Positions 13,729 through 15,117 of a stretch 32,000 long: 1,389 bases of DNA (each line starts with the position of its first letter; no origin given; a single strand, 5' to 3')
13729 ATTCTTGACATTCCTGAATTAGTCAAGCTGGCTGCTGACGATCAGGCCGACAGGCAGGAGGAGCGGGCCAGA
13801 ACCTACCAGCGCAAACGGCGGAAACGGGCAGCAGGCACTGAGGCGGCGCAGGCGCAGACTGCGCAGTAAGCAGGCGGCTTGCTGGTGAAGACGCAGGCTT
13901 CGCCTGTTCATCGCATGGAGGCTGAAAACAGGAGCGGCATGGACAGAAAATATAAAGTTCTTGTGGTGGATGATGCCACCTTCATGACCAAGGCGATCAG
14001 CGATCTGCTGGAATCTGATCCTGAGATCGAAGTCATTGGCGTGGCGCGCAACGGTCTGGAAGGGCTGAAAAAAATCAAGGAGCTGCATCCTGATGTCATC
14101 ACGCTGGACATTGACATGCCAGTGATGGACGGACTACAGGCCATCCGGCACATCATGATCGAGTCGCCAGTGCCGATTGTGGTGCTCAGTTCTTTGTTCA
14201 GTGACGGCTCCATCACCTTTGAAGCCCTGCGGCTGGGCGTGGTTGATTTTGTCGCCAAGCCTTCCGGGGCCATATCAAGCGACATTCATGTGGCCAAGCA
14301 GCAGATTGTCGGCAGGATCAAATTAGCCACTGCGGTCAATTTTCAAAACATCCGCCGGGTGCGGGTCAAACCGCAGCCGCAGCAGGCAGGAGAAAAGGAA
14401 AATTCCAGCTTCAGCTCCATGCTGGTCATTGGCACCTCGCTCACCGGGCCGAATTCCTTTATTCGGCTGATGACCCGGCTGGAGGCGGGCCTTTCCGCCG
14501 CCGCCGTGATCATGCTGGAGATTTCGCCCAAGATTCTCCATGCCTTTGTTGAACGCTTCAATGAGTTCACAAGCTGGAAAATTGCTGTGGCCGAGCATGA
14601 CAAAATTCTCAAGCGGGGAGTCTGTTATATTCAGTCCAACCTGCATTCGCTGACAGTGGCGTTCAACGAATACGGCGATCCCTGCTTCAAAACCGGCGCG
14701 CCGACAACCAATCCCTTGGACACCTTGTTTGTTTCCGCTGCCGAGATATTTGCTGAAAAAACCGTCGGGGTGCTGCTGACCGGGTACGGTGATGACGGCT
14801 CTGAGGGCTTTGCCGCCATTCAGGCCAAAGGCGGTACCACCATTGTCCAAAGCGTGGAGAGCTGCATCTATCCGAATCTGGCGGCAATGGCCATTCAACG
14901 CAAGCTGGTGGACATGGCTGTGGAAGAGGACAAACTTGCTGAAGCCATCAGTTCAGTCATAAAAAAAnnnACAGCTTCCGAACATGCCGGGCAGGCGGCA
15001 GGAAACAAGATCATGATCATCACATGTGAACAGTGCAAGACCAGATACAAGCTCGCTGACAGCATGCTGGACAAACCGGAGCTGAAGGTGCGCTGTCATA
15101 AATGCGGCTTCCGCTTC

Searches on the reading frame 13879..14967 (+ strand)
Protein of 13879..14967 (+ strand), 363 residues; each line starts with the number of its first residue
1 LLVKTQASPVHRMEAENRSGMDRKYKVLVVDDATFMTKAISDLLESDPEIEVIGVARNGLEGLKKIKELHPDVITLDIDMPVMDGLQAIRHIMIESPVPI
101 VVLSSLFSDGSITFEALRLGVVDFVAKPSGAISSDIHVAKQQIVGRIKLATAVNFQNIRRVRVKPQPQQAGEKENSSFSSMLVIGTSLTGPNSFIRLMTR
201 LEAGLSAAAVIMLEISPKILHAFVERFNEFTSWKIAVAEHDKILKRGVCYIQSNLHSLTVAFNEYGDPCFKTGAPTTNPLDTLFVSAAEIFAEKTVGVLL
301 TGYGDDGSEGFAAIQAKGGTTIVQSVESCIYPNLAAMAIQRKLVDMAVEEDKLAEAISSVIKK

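Call 7: search_protein_families(library=pfam, proteins=[window:13879-14967:+], max_evalue=0.001)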
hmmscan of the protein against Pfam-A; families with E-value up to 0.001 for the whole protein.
window:13879-14967:+ (363 aa): 2 families
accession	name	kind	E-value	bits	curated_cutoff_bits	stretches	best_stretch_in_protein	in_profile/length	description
PF01339.22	CheB_methylest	-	2.1e-35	122.5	24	1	183-357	2-174/174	CheB methylesterase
PF00072.30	Response_reg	-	2.1e-21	76.6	30.2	1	27-129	1-101/111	Response regulator receiver domain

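Call 39: search_solved_structures(query=window:13879-14967:+, show_alignments=1, max_evalue=1e-20)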
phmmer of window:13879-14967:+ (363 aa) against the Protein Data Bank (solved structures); distinct sequences matched with E-value up to 1e-20: 4.
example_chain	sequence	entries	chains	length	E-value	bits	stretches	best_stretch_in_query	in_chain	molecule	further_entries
6ymz_A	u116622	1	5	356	4.9e-39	137.8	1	23-354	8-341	Protein-glutamate methylesterase/protein-glutamine glutaminase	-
1a2o_A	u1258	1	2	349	1.8e-38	136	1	24-350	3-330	CHEB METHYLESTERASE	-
7esg_A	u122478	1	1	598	5.8e-37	131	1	26-154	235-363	Glutathione S-transferase,Protein-glutamate methylesterase/protein-glutamine glutaminase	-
3t8y_A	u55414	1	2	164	9.7e-32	113.8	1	21-153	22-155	Chemotaxis response regulator protein-glutamate methylesterase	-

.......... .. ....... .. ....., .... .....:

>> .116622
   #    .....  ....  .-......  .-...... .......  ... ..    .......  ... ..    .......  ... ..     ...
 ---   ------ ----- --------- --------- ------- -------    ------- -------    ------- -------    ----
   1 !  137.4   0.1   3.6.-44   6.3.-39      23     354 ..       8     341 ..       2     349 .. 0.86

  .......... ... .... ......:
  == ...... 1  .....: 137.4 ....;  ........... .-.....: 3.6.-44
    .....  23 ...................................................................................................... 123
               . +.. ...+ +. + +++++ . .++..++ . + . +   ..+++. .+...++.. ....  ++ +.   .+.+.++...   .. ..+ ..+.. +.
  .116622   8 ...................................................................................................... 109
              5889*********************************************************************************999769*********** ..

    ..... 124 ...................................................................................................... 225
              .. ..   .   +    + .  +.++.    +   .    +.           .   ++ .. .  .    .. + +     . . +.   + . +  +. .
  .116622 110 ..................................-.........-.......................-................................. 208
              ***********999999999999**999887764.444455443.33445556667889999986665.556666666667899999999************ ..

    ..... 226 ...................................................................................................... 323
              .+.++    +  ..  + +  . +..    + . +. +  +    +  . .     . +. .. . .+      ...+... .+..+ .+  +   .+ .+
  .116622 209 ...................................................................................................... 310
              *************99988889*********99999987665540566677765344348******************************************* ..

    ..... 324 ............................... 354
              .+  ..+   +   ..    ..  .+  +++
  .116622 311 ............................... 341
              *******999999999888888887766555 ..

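Call 70: search_protein_families(library=ncbifam, proteins=[window:13879-14967:+], max_evalue=0.00001)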
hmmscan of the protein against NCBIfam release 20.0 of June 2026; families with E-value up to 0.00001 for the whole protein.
window:13879-14967:+ (363 aa): 54 families (the best 25 are shown)
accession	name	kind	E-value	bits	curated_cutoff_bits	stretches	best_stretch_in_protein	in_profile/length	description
NF001965.0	PRK00742.1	subfamily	1.6e-74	251.3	293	1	24-361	3-353/357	chemotaxis-specific protein-glutamate methyltransferase CheB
NF009206.0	PRK12555.1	subfamily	7.2e-62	209.3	342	1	26-362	2-337/340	chemotaxis-specific protein-glutamate methyltransferase CheB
TIGR02875.1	spore_0_A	equivalog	1.6e-19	70.2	200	1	24-137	2-119/262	sporulation transcription factor Spo0A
NF007935.0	PRK10651.1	equivalog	5.2e-16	58.5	250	1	22-127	4-109/216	two-component system response regulator NarL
NF008677.0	PRK11697.1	equivalog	1.4e-15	57.3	246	1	26-128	3-102/238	two-component system response regulator BtsR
NF041367.1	CheY_Halo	equivalog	1.7e-15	57.4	200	1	27-129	1-101/114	chemotaxis protein CheY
NF011896.0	PRK15369.1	equivalog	2.2e-15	56.8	242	1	24-130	3-109/211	two component system response regulator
NF008469.0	PRK11361.1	equivalog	2.3e-14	53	714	1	22-129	2-107/461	acetoacetate metabolism transcriptional regulator AtoC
NF045505.1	RR_RssB_Pseudo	equivalog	6e-14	51.9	700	1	25-133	6-112/394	two-component system response regulator RssB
NF007969.0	PRK10693.1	equivalog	1.6e-13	50.4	329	1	26-128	9-109/337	two-component system response regulator RssB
NF052445.1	RespRegMctR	equivalog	2.5e-13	49.9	300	1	26-111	3-88/205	two-component system response regulator MctR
NF052596.1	RR_EAL_PvrR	equivalog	1.3e-12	47.1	580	1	24-131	3-114/398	response regulator cyclic di-GMP phosphodiesterase PvrR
NF007708.0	PRK10403.1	equivalog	1.6e-12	47.3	343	1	24-93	6-75/215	nitrate/nitrite response regulator protein NarP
NF047465.1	hybrid_HK_LvrA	exception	4.2e-12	44.9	1200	1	12-130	455-572/819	hybrid histidine kinase/response regulator LvrA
NF040689.1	MtrAB_MtrA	equivalog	5.2e-12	45.6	300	1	27-129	1-100/219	MtrAB system response regulator MtrA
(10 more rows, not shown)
